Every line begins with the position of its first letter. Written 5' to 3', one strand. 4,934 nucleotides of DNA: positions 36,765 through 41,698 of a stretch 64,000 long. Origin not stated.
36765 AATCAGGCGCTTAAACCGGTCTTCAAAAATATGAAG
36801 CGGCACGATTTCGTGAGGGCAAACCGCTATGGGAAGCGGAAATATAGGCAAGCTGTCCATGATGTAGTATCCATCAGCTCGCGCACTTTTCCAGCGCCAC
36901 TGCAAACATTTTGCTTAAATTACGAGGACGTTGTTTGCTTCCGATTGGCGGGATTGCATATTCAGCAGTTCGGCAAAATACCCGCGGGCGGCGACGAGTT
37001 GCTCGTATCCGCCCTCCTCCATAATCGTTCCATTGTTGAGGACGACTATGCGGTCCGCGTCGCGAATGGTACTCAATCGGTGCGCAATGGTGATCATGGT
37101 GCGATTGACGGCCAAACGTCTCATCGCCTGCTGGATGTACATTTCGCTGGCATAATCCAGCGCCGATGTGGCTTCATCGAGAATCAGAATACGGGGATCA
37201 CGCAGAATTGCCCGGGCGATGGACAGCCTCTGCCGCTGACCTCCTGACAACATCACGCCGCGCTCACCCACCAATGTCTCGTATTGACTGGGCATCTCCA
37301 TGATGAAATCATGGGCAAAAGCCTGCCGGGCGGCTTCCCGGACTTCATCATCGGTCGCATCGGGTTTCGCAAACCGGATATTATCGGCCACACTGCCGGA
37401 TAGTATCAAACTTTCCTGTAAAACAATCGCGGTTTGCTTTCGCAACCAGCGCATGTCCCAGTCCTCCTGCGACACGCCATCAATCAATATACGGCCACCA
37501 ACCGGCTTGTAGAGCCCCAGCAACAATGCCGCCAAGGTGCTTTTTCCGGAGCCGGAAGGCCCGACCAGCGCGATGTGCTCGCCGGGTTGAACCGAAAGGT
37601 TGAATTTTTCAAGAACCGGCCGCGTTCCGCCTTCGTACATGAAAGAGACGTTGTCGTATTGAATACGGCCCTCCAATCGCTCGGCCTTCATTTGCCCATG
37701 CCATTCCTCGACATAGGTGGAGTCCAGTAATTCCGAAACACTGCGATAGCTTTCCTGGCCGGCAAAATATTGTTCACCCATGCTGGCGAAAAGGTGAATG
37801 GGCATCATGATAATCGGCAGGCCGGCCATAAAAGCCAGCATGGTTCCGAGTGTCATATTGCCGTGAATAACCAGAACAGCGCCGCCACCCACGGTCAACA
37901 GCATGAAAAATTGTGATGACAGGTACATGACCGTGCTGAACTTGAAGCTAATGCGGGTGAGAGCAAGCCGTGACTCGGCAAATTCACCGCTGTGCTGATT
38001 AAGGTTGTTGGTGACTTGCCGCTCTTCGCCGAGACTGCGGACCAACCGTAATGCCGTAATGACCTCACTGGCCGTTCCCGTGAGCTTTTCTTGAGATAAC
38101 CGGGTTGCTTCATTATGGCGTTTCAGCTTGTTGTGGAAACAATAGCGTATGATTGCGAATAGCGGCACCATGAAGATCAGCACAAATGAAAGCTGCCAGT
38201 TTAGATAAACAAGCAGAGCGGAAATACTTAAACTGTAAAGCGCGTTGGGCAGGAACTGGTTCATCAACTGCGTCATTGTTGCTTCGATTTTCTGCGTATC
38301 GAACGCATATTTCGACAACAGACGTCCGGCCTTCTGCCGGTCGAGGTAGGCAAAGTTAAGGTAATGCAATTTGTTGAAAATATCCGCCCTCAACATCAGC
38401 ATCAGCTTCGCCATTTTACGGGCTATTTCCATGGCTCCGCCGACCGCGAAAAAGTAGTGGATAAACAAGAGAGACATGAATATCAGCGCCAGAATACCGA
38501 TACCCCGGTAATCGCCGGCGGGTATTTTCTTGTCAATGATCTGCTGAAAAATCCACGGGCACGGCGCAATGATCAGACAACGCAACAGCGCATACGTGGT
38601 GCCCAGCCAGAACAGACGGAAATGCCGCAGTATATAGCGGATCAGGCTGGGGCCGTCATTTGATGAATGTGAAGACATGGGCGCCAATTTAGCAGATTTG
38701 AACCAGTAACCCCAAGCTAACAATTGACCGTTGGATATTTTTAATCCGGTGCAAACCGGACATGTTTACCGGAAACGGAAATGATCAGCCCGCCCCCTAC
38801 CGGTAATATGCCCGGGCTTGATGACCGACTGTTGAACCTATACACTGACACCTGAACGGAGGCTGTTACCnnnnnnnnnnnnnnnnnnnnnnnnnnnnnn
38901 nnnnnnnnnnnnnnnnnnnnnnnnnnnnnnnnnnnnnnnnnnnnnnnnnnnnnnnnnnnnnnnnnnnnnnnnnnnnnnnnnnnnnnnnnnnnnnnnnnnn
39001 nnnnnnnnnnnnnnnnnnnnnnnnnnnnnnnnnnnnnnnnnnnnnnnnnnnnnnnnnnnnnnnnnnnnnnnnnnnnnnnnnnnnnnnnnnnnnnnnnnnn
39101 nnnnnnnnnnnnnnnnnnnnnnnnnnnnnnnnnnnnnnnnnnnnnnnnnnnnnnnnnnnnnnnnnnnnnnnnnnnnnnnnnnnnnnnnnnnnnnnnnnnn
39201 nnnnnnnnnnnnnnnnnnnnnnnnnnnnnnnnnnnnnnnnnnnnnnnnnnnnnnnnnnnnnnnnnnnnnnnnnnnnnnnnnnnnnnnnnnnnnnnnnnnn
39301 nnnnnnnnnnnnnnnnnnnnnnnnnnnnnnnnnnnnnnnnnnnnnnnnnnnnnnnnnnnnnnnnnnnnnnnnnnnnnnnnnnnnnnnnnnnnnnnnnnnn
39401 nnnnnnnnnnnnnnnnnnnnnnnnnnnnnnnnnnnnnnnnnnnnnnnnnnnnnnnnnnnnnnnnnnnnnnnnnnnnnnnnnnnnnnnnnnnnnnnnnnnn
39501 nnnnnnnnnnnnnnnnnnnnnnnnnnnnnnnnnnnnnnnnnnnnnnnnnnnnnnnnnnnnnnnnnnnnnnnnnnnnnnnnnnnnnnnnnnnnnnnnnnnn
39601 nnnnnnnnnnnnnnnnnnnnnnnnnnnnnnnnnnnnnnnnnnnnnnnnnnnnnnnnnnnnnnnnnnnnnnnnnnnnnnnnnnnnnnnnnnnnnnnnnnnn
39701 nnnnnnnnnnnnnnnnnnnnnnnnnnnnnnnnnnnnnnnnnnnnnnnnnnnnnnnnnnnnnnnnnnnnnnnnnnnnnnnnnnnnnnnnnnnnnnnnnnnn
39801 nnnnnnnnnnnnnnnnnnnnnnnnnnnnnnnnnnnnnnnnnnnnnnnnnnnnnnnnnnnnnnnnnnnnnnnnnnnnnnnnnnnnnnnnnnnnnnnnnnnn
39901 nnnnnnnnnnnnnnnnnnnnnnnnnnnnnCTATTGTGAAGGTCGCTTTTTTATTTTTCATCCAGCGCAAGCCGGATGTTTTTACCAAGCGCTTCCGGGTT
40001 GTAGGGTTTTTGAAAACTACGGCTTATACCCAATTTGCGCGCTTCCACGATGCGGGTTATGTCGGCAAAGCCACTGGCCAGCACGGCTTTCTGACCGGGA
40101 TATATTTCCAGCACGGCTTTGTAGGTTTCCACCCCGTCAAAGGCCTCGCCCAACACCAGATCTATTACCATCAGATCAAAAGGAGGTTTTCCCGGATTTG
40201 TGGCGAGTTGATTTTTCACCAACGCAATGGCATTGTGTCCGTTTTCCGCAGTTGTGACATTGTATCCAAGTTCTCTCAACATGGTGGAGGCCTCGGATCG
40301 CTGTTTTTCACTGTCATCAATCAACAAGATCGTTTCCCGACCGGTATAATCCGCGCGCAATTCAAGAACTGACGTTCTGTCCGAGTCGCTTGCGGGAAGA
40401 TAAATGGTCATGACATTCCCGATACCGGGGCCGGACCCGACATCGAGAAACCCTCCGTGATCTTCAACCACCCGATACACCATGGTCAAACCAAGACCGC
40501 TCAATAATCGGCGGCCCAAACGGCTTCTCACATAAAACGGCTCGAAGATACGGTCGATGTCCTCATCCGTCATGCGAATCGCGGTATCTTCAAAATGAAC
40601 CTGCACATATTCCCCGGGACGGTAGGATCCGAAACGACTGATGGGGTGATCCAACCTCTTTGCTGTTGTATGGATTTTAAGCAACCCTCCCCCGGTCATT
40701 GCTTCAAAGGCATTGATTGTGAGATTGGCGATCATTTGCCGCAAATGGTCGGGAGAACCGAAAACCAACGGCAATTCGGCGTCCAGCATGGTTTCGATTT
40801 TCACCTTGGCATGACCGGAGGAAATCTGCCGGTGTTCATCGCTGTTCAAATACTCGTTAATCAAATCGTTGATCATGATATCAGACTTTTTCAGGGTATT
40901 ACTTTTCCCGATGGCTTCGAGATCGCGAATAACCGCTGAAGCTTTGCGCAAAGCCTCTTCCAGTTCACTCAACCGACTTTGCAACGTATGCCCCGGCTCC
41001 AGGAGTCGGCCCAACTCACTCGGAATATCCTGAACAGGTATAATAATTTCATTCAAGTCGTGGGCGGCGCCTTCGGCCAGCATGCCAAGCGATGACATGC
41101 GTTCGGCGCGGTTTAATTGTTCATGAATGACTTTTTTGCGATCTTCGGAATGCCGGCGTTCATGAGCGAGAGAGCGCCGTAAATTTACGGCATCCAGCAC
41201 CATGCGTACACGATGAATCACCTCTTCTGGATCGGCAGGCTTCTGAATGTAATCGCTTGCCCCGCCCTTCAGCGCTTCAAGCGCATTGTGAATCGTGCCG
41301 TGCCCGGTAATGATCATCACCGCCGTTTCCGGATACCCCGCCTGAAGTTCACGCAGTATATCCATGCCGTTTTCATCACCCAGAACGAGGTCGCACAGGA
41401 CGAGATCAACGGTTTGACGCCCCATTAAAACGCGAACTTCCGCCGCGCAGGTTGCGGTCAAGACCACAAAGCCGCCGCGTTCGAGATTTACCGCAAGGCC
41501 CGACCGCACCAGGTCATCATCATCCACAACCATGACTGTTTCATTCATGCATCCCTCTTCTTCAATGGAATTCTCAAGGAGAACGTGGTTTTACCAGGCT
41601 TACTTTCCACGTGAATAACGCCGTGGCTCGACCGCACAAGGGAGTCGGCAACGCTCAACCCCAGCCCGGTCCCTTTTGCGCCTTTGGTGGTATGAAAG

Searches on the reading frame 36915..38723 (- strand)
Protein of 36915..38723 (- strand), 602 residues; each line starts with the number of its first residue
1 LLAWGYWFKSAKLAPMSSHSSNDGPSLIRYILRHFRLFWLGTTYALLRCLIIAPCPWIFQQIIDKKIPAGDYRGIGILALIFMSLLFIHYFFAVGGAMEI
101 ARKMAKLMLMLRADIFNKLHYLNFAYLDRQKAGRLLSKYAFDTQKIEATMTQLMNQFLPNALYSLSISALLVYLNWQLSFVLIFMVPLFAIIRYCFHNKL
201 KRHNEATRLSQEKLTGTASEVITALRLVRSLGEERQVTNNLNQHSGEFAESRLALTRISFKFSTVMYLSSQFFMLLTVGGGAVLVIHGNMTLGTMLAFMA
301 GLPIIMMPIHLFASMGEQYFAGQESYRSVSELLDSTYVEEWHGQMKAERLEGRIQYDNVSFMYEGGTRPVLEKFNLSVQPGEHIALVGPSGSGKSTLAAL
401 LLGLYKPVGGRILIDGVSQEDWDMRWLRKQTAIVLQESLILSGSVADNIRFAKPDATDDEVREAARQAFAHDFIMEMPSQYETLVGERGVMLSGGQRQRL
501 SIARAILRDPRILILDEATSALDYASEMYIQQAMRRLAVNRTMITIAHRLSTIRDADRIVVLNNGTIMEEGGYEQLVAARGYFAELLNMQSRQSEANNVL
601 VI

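Call 92: search_protein_families(library=pfam, proteins=[window:36915-38723:-], max_evalue=0.00001)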
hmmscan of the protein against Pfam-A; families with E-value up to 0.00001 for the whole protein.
window:36915-38723:- (602 aa): 3 families
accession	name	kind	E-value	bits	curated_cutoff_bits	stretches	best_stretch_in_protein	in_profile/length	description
PF00664.28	ABC_membrane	-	1.6e-35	123.6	28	1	40-308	3-273/274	ABC transporter transmembrane region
PF00005.33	ABC_tran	-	7e-33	114.6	25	1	371-520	1-137/137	ABC transporter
PF02463.25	SMC_N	-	3.8e-06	26.9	40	0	459-562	135-211/220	RecF/RecN/SMC N terminal domain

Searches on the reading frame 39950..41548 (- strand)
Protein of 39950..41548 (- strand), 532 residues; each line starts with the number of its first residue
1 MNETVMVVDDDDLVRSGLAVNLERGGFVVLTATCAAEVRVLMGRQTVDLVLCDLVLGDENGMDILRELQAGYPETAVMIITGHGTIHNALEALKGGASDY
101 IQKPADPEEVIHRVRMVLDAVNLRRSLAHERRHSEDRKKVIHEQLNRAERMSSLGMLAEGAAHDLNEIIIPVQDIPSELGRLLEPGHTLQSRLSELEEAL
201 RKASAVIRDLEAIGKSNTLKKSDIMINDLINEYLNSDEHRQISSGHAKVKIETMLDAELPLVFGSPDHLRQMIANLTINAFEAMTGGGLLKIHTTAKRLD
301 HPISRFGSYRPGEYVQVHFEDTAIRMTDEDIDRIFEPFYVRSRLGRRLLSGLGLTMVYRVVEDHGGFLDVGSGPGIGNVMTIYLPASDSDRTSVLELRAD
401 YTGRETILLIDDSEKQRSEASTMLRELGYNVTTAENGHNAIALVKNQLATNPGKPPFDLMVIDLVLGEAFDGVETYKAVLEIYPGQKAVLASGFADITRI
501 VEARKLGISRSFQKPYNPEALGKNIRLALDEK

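Call 92: search_protein_families(library=pfam, proteins=[window:39950-41548:-], max_evalue=0.00001)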
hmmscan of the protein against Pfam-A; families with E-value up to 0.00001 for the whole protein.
window:39950-41548:- (532 aa): 2 families
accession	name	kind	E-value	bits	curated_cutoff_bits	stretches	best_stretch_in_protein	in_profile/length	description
PF00072.30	Response_reg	-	4.5e-42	143.2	30.2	2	5-115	1-111/111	Response regulator receiver domain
PF02518.31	HATPase_c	-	6.1e-17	62.5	26.4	1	265-386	2-109/111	Histidine kinase-, DNA gyrase B-, and HSP90-like ATPase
